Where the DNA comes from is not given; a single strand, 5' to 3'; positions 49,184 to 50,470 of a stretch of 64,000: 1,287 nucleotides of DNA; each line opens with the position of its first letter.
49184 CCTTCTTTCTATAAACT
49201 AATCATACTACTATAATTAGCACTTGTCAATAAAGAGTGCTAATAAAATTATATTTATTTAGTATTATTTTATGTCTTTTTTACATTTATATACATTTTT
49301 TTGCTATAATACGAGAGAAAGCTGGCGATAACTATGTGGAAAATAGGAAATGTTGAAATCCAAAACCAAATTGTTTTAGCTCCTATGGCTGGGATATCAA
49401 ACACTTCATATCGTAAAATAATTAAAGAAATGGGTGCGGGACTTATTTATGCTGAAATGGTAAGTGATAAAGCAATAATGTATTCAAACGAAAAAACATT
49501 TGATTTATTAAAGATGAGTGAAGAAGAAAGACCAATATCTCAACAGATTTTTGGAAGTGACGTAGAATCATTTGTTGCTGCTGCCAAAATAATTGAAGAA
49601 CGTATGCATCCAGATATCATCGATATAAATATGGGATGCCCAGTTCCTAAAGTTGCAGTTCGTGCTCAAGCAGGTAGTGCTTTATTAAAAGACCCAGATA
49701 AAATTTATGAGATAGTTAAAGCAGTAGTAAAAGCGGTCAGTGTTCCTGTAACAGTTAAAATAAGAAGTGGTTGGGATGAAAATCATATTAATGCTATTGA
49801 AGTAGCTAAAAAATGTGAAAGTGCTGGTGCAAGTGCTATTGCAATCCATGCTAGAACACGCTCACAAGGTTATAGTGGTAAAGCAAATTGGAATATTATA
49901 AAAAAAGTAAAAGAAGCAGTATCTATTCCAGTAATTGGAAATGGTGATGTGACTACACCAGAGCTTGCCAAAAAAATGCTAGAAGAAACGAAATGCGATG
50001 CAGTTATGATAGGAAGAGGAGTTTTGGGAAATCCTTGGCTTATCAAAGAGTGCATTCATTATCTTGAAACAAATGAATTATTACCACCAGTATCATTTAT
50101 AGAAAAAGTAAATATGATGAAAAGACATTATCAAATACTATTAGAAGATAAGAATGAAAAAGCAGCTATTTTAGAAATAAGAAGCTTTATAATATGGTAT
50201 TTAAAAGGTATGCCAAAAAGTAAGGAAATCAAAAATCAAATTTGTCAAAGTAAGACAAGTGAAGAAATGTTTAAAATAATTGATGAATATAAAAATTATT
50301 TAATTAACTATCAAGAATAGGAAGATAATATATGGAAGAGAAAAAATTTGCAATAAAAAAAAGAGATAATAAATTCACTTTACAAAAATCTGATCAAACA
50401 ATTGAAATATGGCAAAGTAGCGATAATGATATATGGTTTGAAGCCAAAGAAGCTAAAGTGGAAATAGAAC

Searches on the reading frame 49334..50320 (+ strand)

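Call 59: search_protein_families(library=pfam, proteins=[window:49334-50320:+], max_evalue=0.0001)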
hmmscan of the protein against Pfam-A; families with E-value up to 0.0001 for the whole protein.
window:49334-50320:+ (328 aa): 6 families
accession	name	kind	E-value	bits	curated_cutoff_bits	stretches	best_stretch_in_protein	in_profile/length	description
PF01207.24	Dus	-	1.8e-97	326.7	20.4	1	15-312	2-298/311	Dihydrouridine synthase (Dus)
PF00977.27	His_biosynth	-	7.4e-09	35.8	23.6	1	110-228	98-220/228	Histidine biosynthesis protein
PF01180.27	DHO_dh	-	1.5e-07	31.4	27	1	62-227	91-267/291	Dihydroorotate dehydrogenase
PF00724.26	Oxidored_FMN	-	2.1e-07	31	27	0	152-244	244-339/342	NADH:flavin oxidoreductase / NADH oxidase family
PF01680.23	SOR_SNZ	-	2.4e-05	24.7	27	0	154-222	22-94/207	SOR/SNZ family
PF13714.12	PEP_mutase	-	6.2e-05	23.1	31.5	0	121-196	54-132/240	Phosphoenolpyruvate phosphomutase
